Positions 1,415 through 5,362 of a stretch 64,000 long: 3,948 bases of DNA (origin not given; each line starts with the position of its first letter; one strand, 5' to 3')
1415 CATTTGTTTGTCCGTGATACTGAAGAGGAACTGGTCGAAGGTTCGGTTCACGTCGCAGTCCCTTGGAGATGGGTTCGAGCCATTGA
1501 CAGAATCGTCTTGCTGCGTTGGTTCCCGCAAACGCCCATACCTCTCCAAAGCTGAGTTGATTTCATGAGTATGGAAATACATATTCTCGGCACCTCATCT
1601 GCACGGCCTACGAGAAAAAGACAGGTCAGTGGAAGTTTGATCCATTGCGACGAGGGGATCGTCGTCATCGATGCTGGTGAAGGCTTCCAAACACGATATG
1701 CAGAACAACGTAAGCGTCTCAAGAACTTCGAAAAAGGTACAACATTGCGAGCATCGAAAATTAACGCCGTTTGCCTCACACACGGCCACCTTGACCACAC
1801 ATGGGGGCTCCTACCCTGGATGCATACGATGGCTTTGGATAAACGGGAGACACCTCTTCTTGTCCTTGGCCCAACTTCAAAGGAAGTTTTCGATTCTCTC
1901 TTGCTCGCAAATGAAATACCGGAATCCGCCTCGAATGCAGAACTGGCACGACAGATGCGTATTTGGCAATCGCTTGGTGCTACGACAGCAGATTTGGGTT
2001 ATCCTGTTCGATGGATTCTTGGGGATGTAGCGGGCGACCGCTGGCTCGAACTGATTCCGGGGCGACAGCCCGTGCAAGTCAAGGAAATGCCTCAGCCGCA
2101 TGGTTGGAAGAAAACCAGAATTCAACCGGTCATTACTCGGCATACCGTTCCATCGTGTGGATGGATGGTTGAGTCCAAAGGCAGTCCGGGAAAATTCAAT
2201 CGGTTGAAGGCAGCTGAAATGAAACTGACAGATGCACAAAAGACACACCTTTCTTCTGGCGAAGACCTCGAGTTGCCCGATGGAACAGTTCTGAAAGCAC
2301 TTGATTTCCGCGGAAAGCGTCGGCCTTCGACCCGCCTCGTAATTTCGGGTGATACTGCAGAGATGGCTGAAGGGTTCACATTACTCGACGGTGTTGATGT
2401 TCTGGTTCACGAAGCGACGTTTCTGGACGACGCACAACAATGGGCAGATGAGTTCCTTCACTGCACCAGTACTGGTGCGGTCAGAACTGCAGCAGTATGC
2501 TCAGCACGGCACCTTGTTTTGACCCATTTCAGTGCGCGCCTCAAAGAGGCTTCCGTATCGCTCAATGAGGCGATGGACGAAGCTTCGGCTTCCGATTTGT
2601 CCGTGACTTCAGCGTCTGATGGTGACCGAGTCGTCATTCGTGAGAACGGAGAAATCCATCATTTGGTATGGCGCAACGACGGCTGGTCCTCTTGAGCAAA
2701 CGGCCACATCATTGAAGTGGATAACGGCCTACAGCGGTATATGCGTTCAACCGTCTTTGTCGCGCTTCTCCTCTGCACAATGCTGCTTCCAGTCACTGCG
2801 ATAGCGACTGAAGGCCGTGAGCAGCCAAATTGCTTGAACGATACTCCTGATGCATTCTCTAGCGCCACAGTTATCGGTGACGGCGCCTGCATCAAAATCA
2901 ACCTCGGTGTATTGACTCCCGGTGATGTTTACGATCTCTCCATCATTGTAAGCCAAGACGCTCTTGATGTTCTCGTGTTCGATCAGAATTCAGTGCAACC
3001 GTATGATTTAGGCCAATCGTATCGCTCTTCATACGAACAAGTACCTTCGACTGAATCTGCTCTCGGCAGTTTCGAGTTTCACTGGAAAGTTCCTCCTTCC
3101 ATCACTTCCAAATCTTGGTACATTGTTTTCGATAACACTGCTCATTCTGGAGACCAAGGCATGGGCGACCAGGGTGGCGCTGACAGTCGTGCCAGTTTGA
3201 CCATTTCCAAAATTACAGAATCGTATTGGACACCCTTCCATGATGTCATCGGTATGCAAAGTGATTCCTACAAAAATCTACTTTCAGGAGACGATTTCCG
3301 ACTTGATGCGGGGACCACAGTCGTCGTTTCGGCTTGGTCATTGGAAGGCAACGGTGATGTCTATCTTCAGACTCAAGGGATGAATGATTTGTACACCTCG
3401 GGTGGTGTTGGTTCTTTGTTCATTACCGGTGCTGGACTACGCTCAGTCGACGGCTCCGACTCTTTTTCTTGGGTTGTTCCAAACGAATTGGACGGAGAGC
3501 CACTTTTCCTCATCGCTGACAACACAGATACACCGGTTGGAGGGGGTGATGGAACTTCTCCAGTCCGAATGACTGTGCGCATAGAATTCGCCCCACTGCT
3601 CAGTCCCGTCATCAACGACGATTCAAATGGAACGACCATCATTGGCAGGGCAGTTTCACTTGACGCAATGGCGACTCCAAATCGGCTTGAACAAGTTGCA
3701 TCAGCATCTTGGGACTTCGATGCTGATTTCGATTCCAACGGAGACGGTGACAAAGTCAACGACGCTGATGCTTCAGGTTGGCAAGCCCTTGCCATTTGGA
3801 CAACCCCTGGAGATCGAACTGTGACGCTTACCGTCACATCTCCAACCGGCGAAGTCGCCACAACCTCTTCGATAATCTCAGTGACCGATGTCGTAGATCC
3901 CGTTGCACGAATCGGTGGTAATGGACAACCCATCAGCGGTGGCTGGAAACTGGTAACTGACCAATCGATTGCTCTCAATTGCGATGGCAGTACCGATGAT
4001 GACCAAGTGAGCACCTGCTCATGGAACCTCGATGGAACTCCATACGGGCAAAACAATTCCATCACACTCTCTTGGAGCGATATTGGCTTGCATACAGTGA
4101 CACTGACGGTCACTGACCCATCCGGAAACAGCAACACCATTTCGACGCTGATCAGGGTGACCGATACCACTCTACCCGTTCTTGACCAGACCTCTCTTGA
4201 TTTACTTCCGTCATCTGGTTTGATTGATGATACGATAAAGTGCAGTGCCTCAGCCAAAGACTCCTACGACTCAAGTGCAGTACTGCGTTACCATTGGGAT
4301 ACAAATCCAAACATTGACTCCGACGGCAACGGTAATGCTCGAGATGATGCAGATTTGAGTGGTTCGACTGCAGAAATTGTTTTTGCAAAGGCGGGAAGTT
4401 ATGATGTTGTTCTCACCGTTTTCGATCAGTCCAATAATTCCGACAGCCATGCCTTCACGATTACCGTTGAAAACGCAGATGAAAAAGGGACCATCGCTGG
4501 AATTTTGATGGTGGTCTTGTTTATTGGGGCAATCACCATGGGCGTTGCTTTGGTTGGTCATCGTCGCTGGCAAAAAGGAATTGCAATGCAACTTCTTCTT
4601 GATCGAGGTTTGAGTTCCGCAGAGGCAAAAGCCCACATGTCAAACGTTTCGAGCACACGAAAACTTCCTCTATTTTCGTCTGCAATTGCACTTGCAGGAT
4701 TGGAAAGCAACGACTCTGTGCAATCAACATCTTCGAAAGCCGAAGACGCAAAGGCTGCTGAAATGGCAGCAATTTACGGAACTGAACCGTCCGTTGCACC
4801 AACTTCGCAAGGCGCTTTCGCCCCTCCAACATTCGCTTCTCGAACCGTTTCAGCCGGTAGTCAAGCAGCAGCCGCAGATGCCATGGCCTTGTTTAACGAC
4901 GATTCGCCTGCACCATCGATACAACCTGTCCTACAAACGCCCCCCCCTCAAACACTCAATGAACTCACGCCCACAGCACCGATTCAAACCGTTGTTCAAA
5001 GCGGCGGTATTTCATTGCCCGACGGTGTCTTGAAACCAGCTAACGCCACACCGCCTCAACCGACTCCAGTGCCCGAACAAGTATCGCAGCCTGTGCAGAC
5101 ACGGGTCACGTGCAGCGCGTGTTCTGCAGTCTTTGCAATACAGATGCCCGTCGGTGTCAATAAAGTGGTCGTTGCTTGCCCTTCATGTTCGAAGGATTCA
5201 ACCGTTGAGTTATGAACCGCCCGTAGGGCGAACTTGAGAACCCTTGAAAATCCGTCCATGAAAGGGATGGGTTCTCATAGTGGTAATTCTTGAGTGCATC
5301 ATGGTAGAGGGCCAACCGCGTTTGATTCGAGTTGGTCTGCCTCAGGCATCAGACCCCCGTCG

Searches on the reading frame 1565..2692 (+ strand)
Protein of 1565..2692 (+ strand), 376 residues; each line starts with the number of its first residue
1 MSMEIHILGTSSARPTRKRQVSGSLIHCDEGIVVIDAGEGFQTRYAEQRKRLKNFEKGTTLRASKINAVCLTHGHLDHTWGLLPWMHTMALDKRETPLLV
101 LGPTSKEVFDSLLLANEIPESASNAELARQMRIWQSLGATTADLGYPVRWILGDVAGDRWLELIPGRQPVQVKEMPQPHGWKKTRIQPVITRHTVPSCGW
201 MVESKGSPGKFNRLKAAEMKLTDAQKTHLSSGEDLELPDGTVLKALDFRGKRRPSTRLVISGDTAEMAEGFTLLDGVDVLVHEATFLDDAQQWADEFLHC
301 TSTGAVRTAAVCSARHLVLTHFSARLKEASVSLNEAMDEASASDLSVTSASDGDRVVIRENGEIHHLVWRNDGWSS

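Call 43: search_protein_families(library=pfam, proteins=[window:1565-2692:+], max_evalue=0.001)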
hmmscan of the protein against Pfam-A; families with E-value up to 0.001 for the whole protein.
window:1565-2692:+ (376 aa): 2 families
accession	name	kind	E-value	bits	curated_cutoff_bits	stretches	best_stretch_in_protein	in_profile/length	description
PF12706.13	Lactamase_B_2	-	3.6e-15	56.5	27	2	253-322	132-200/200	Beta-lactamase superfamily domain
PF00753.33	Lactamase_B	-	4.6e-09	36.9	22.7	1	19-86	4-64/196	Metallo-beta-lactamase superfamily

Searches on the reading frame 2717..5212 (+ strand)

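Call 43: search_protein_families(library=pfam, proteins=[window:2717-5212:+], max_evalue=0.001)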
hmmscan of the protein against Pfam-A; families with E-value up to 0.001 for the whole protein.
window:2717-5212:+ (832 aa): 2 families
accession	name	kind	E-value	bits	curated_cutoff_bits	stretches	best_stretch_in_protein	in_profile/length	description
PF18911.6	PKD_4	-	2.3e-15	56.9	27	2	414-476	16-80/85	PKD domain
PF00801.26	PKD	-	1.9e-13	50.6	23.5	1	414-478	13-78/80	PKD domain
